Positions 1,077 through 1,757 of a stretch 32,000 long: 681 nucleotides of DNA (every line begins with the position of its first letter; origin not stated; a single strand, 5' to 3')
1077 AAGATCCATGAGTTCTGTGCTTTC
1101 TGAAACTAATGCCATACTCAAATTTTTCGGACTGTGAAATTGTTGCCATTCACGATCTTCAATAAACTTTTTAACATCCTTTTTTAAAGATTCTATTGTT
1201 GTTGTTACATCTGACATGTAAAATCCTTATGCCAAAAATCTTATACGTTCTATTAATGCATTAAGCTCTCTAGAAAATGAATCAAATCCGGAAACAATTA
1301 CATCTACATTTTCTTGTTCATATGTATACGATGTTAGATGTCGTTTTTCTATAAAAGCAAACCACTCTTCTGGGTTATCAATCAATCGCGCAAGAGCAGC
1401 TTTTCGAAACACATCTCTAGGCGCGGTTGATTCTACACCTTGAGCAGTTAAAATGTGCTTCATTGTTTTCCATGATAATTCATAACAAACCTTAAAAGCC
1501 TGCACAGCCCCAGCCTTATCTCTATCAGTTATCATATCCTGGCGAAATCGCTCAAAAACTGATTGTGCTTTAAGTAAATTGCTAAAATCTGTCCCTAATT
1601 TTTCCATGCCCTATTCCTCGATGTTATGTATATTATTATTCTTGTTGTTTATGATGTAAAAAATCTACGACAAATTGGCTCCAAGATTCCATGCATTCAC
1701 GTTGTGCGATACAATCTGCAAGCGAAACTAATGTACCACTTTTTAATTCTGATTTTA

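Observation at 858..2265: Tight three-gene operon: Nudix hydrolase, orphan HI0074-type HEPN with RX4H changed to RX4Y, and MazG pyrophosphohydrolase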

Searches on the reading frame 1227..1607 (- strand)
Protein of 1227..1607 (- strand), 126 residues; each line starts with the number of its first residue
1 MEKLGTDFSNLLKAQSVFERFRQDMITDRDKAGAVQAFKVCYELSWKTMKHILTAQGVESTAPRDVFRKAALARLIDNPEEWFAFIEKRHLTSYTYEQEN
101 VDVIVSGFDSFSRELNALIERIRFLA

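Call 3: search_protein_families(library=pfam, proteins=[window:1227-1607:-], max_evalue=0.1)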
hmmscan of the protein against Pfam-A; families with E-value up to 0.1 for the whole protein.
window:1227-1607:- (126 aa): 2 families
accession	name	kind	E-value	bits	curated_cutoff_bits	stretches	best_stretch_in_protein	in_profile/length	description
PF08780.16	NTase_sub_bind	-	4.6e-25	88.5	31.8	1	8-122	3-124/126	Nucleotidyltransferase substrate binding protein like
PF00164.32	Ribosom_S12_S23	-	0.0037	17.4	22.3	1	53-108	19-72/110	Ribosomal protein S12/S23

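Call 4: search_protein_families(library=ncbifam, proteins=[window:1227-1607:-], max_evalue=0.1)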
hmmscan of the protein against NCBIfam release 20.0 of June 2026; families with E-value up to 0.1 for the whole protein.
window:1227-1607:- (126 aa): 1 family
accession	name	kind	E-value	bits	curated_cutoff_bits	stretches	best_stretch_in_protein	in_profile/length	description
TIGR01987.1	HI0074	subfamily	1.6e-19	70.2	55.8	1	17-123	12-122/123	HI0074 family nucleotidyltransferase substrate-binding subunit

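Call 8: find_homologous_proteins(query=window:1227-1607:-)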
Query window:1227-1607:- (126 aa): 101 proteins with E <= 0.001 among 131 candidates.
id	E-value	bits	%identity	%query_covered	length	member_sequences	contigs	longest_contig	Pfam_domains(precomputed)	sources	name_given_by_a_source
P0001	1.2e-76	272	100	100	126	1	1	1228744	PF08780.17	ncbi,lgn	-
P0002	4.7e-57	209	79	94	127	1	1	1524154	PF08780.17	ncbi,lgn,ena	-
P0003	4.0e-56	206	77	94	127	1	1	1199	PF08780.17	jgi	jgi:nucleotidyltransferase substrate binding protein (TIGR01987 family)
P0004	2.0e-55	204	78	94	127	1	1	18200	PF08780.17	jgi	jgi:nucleotidyltransferase substrate binding protein (TIGR01987 family)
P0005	5.5e-55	202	76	94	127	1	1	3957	PF08780.17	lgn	-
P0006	6.5e-55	202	74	98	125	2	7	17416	PF08780.17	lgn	-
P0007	4.2e-54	199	75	100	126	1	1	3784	PF08780.17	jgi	-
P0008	1.6e-53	197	76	100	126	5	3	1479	PF08780.17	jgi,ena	-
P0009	2.2e-53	197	73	99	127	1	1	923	PF08780.17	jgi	jgi:nucleotidyltransferase substrate binding protein (TIGR01987 family)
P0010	2.8e-53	197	73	99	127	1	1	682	PF08780.17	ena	-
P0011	3.0e-53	197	73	99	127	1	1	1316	PF08780.17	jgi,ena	-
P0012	3.3e-53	196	73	98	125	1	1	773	PF08780.17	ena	-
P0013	3.7e-53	196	71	99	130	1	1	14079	PF08780.17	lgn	-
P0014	5.6e-53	196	72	97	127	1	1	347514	PF08780.17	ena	-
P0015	7.0e-53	195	75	94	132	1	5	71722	PF08780.17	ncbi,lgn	-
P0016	8.8e-53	195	72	96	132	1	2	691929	PF08780.17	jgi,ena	-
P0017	1.2e-52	195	76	91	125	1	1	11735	PF08780.17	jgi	jgi:nucleotidyltransferase substrate binding protein (TIGR01987 family)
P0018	6.5e-52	192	71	98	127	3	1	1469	PF08780.17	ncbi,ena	-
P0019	9.9e-52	192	71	99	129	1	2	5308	PF08780.17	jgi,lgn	jgi:nucleotidyltransferase substrate binding protein (TIGR01987 family)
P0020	2.8e-51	190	70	100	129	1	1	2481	PF08780.17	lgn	-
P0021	5.1e-51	189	73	98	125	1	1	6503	PF08780.17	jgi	jgi:nucleotidyltransferase substrate binding protein (TIGR01987 family)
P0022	5.8e-51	189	70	99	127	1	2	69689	PF08780.17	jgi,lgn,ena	-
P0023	8.2e-49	182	66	98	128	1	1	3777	PF08780.17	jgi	jgi:nucleotidyltransferase substrate binding protein (TIGR01987 family)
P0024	2.3e-48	181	68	98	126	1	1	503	PF08780.17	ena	-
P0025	1.2e-47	179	66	97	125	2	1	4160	PF08780.17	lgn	-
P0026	3.2e-46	174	67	98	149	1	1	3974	PF08780.17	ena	-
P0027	9.9e-45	169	63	98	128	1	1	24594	PF08780.17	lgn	-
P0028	1.2e-44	169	65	98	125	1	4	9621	PF08780.17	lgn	-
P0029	2.7e-44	168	65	99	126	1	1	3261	PF08780.17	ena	-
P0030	5.0e-44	167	61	99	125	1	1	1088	PF08780.17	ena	-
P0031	5.7e-44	167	63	98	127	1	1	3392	PF08780.17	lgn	-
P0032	2.0e-43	165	63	98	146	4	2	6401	PF01934.23,PF08780.17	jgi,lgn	-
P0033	4.1e-43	164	62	99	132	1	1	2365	PF08780.17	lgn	-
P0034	1.2e-42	162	68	85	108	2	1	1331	PF08780.17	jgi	jgi:nucleotidyltransferase substrate binding protein (TIGR01987 family)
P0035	4.1e-42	161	66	93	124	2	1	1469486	PF01934.23,PF08780.17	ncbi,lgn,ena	-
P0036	4.3e-42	161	60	99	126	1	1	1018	PF08780.17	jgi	jgi:nucleotidyltransferase substrate binding protein (TIGR01987 family)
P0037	1.3e-41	159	61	94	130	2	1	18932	PF08780.17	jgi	-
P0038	1.8e-41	159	63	92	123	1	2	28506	PF08780.17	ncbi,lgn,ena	-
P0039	3.4e-41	158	60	95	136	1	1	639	PF08780.17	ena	-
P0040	5.4e-41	157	65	93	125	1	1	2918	PF01934.23,PF08780.17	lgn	-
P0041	7.7e-41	157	65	89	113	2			PF08780.17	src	-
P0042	1.1e-40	156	64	92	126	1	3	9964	PF08780.17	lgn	-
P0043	1.2e-40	156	61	94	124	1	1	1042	PF08780.17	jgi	jgi:nucleotidyltransferase substrate binding protein (TIGR01987 family)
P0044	1.3e-40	156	61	94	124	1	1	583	PF08780.17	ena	-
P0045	1.4e-40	156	61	94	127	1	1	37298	PF01934.23,PF08780.17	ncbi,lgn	-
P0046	1.9e-40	155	59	99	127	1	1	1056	PF08780.17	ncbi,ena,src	-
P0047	2.4e-40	155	60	95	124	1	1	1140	PF08780.17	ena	-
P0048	2.6e-39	152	61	94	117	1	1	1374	PF08780.17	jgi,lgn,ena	-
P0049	5.6e-39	151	62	93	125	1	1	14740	PF01934.23,PF08780.17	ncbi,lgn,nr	ncbi:MAG: HI0074 family nucleotidyltransferase substrate-binding subunit [Alphaproteobacteria bacter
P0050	6.3e-39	150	58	93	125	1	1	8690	PF08780.17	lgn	-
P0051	7.4e-39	150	63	89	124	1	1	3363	PF08780.17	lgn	-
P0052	2.2e-38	149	57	100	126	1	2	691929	PF01934.23,PF08780.17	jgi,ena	-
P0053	3.5e-38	148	63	89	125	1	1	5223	PF01934.23,PF08780.17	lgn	-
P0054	4.1e-38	148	63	87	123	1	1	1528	PF08780.17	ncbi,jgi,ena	jgi:nucleotidyltransferase substrate binding protein (TIGR01987 family)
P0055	8.2e-38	147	60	94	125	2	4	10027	PF01934.23,PF08780.17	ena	-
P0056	1.1e-37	146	60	90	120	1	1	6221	PF08780.17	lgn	-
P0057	1.9e-37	146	57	97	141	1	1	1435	PF08780.17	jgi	jgi:nucleotidyltransferase substrate binding protein (TIGR01987 family)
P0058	2.6e-37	145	54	97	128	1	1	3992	PF08780.17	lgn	-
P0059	4.1e-37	145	61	93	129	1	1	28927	PF08780.17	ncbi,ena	-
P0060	4.8e-37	144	57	97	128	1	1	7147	PF08780.17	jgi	jgi:nucleotidyltransferase substrate binding protein (TIGR01987 family)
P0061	7.8e-37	144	57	89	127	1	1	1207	PF01934.23,PF08780.17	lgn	-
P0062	9.8e-37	143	57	95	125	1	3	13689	PF01934.23,PF08780.17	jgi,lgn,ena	-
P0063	1.5e-36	143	52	94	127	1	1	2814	PF01934.23,PF08780.17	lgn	-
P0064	1.7e-36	143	54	89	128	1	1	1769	PF01934.23,PF08780.17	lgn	-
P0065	1.8e-36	143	57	94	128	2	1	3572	PF08780.17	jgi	jgi:nucleotidyltransferase substrate binding protein (TIGR01987 family)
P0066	2.0e-36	142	53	96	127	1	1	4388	PF08780.17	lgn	-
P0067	1.1e-35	140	58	83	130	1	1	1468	PF08780.17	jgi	jgi:nucleotidyltransferase substrate binding protein (TIGR01987 family)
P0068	3.0e-35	139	54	89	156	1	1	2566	PF08780.17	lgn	-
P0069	6.9e-35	137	57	90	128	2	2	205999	PF08780.17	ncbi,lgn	-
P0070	7.9e-35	137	53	97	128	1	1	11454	PF08780.17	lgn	-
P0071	2.7e-34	136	56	91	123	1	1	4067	PF01934.23,PF08780.17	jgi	jgi:nucleotidyltransferase substrate binding protein (TIGR01987 family)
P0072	3.0e-34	135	52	94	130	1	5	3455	PF08780.17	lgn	-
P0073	3.3e-34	135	57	90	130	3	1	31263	PF08780.17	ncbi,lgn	-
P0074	1.1e-33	134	53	94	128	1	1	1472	PF08780.17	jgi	jgi:nucleotidyltransferase substrate binding protein (TIGR01987 family)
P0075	2.3e-33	132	53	90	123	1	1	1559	PF01934.23,PF08780.17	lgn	-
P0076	3.5e-33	132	50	94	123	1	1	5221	PF08780.17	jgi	-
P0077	4.9e-33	131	50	94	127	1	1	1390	PF01934.23,PF08780.17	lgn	-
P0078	7.7e-33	131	53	90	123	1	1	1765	PF01934.23,PF08780.17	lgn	-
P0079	1.6e-32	130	51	94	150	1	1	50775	PF08780.17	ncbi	-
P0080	2.6e-32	129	50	94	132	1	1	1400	PF08780.17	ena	-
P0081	3.4e-32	129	53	92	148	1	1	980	PF08780.17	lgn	-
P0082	1.8e-31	126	50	91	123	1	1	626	PF01934.23,PF08780.17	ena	-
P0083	7.9e-31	124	50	91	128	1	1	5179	PF08780.17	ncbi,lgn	-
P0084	1.4e-30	124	55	94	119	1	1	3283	PF08780.17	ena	-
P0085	1.6e-30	123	51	87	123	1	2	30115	PF01934.23,PF08780.17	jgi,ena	jgi:nucleotidyltransferase substrate binding protein (TIGR01987 family)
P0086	1.7e-30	123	50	95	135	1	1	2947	PF08780.17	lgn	-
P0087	2.0e-30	123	50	97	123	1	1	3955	PF01934.23,PF08780.17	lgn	-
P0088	3.4e-30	122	50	91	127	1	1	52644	PF08780.17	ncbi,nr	ncbi:MAG: hypothetical protein QG604_694 [Candidatus Dependentiae bacterium]|nr:hypothetical protein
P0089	1.4e-29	120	49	91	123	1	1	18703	PF01934.23,PF08780.17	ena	-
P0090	2.8e-29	119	50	91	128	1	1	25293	PF08780.17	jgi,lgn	-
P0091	3.3e-29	119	51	91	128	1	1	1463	PF01934.23,PF08780.17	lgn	-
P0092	8.1e-29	118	59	70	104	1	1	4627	PF08780.17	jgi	jgi:nucleotidyltransferase substrate binding protein (TIGR01987 family)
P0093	2.9e-28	116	48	94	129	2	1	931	PF08780.17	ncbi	-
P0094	9.8e-26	108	45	96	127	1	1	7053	PF08780.17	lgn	-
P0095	1.2e-25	108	48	91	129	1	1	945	PF08780.17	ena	-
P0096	1.1e-24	105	56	71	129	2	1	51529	PF08780.17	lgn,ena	-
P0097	6.8e-23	99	46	95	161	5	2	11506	PF08780.17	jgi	jgi:nucleotidyltransferase substrate binding protein (TIGR01987 family)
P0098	9.4e-22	95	48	89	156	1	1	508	PF08780.17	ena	-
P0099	4.2e-20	90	66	53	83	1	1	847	PF08780.17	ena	-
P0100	1.0e-13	69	55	53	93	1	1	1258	PF08780.17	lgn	-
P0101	9.1e-11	60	59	43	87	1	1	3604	PF08780.17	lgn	-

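Call 10: find_related_loci(query=window:1227-1607:-, collection=genome_contigs, flank=5000)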
Query window:1227-1607:- (126 aa) in genome_contigs; peptide patterns used: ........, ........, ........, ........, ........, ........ (x = any residue, [..] = any of these).
105 stretches matched a pattern; 2 encode a relative of the query (tblastn E <= 1e-3); 2 distinct loci.
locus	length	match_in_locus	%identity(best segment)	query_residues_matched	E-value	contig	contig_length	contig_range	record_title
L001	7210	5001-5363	46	6-125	6e-31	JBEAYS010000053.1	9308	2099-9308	MAG: Cyanobacteriota bacterium isolate NASQAN2011_332_B_bin.3 scaffold_363909, whole genome shotgun sequence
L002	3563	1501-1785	40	28-122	2e-23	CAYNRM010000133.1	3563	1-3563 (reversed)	MAG TPA_asm: uncultured Gammaproteobacteria bacterium isolate SRP128246_co1_67 genome assembly, contig: NODE_76465_lengt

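Call 11: find_encoding_contigs(protein=P0002, flank=6000, max_places=3)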
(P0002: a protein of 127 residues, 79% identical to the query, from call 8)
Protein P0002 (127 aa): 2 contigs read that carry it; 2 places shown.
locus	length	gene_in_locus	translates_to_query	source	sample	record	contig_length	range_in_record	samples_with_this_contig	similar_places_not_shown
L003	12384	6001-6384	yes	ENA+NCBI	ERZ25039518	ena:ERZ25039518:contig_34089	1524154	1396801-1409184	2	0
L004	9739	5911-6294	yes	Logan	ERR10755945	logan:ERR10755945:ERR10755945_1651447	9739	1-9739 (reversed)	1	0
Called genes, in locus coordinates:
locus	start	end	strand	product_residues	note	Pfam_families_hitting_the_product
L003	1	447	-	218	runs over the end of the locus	PF00133:tRNA-synt_1, PF09334:tRNA-synt_1g, PF00133:tRNA-synt_1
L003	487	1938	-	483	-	PF00209:SNF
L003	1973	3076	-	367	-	PF01063:Aminotran_4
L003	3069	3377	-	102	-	-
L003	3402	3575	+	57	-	-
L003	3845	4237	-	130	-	-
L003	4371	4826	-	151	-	-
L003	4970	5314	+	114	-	-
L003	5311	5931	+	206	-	-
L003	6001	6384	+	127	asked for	PF08780:NTase_sub_bind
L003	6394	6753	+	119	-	PF12643:MazG-like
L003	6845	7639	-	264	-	-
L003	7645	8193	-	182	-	PF01161:PBP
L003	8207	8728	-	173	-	-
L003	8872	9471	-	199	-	-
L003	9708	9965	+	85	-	PF01016:Ribosomal_L27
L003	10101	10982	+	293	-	PF02355:SecD_SecF_C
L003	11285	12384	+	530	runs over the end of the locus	PF07497:Rho_RNA_bind, PF00006:ATP-synt_ab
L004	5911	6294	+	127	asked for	PF08780:NTase_sub_bind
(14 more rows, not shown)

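Call 12: find_encoding_contigs(protein=P0016, flank=6000, max_places=3)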
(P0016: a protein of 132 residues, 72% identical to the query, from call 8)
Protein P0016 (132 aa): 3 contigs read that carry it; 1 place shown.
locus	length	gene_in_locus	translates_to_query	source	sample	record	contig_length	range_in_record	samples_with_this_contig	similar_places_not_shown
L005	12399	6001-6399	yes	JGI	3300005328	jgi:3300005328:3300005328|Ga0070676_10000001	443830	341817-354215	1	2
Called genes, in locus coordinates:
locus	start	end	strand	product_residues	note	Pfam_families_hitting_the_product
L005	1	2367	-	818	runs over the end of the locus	PF00133:tRNA-synt_1, PF09334:tRNA-synt_1g, PF13603:tRNA-synt_1_2, PF00133:tRNA-synt_1, PF09334:tRNA-synt_1g (weak), PF08264:Anticodon_1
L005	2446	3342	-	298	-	PF01435:Peptidase_M48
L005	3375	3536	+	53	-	-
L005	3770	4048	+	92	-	-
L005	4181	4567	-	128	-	-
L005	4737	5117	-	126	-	-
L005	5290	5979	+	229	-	-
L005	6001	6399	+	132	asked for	PF08780:NTase_sub_bind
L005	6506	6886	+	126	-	PF01934:HepT-like (weak), PF08780:NTase_sub_bind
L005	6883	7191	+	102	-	PF01909:NTP_transf_2, PF18765:Polbeta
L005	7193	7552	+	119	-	PF12643:MazG-like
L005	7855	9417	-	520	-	PF05496:RuvB_N (weak), PF00004:AAA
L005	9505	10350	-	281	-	-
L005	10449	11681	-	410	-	PF23381:Beta-prop_IFT122_1st (weak), PF24807:WD40_CDC20-Fz (weak), PF24814:WD40_Prp19, PF25173:Beta-prop_WDR3_1st, PF25174:Beta-prop_THOC3, PF25175:Beta-prop_WDR5, PF24805:EIF3I, PF24817:WD40_WDHD1_1st (weak), +1 more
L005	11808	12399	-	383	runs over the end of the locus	PF24814:WD40_Prp19, PF23393:Beta-prop_WDR90_POC16_2nd (faint), PF25174:Beta-prop_THOC3, PF23381:Beta-prop_IFT122_1st (weak), PF24817:WD40_WDHD1_1st, PF25173:Beta-prop_WDR3_1st (weak), PF25175:Beta-prop_WDR5, PF24805:EIF3I, +1 more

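Call 15: find_related_loci(query=A1, collection=metagenome_contigs, flank=4000)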
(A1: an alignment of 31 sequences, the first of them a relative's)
Query A1 (126 aa) in metagenome_contigs; peptide patterns used: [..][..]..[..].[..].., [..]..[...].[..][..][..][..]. (x = any residue, [..] = any of these).
106 stretches matched a pattern; 28 encode a relative of the query (tblastn E <= 1e-3); 28 distinct loci.
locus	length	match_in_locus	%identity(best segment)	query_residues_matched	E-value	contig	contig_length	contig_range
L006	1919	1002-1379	78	1-126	4e-65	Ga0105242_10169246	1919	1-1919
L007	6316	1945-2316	76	1-123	3e-62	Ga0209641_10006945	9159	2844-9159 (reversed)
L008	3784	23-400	75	1-126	4e-62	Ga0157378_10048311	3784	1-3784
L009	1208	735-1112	73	1-125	7e-64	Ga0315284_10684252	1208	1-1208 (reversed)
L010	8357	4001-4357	75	7-125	9e-60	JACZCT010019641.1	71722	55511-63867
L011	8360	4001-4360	73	4-123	2e-59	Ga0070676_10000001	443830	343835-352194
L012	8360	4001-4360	73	4-123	2e-59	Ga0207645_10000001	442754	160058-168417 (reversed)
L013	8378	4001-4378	70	1-125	5e-58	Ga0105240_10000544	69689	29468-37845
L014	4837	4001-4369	63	1-123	8e-52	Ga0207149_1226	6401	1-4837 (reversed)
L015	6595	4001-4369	61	1-123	4e-50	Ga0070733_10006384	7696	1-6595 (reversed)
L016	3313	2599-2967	59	1-123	1e-48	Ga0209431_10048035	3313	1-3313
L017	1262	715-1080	60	1-122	8e-50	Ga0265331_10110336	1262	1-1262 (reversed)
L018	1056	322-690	59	2-126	4e-50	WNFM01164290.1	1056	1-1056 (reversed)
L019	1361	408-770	60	1-123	9e-49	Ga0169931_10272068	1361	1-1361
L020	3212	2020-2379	58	7-126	1e-46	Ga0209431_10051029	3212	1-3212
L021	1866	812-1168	60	1-119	1e-46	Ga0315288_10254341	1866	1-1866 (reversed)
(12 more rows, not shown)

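Call 19: find_encoding_contigs(protein=P0025, flank=4000, max_places=2)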
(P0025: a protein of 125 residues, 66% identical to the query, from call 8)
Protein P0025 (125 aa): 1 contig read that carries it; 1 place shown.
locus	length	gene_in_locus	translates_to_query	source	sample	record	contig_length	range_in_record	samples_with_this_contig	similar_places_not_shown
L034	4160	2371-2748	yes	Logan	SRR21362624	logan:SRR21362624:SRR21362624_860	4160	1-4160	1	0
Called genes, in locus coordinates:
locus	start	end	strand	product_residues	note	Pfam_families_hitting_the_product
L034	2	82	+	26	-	?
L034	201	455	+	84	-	-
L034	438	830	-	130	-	-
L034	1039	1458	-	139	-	-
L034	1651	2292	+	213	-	-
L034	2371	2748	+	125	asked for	PF08780:NTase_sub_bind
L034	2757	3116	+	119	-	PF12643:MazG-like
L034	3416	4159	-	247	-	?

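Call 20: find_encoding_contigs(protein=P0027, flank=4000, max_places=2)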
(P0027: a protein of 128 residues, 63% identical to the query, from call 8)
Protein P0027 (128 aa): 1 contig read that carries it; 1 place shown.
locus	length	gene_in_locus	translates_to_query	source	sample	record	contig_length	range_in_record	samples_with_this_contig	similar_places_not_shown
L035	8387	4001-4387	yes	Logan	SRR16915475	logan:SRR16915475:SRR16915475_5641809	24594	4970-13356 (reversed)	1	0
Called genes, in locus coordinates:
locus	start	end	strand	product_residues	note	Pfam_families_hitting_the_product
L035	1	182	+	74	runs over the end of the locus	-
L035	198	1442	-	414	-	PF20720:nSTAND3 (faint), PF05496:RuvB_N (faint), PF05673:DUF815 (weak), PF00004:AAA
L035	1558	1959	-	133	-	-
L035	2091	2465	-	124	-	-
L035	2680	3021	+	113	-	PF18924:DUF5674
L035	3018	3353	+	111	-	-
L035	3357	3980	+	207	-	-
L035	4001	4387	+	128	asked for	PF08780:NTase_sub_bind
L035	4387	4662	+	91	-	PF01909:NTP_transf_2 (weak), PF18765:Polbeta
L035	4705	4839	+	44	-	-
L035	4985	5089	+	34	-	-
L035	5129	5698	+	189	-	-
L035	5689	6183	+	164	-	-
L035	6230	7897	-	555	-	PF00004:AAA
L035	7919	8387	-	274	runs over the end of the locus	-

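Call 21: find_encoding_contigs(protein=P0028, flank=4000, max_places=2)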
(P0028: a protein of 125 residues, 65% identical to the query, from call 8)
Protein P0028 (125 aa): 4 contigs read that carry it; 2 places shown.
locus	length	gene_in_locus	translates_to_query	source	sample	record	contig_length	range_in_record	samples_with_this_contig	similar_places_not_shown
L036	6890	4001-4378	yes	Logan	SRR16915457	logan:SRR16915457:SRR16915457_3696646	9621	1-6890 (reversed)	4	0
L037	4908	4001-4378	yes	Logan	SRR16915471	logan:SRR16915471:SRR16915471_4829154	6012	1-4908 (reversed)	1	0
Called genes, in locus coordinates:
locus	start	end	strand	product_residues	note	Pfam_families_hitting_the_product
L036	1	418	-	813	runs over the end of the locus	PF00133:tRNA-synt_1, PF09334:tRNA-synt_1g, PF13603:tRNA-synt_1_2, PF00133:tRNA-synt_1, PF09334:tRNA-synt_1g (weak), PF08264:Anticodon_1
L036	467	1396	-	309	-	-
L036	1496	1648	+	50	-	-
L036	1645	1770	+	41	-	-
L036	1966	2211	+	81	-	-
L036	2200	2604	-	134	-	-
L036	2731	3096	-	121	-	-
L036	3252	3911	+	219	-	-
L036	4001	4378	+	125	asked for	PF08780:NTase_sub_bind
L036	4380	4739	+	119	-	PF12643:MazG-like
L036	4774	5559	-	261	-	-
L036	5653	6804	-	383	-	PF24807:WD40_CDC20-Fz, PF25168:Beta-prop_WDR36-Utp21_2nd (weak), PF23381:Beta-prop_IFT122_1st, PF24814:WD40_Prp19, PF24817:WD40_WDHD1_1st (weak), PF25174:Beta-prop_THOC3, PF25175:Beta-prop_WDR5, PF24805:EIF3I, +4 more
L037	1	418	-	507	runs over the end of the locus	?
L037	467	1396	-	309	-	-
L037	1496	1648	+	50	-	-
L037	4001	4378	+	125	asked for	PF08780:NTase_sub_bind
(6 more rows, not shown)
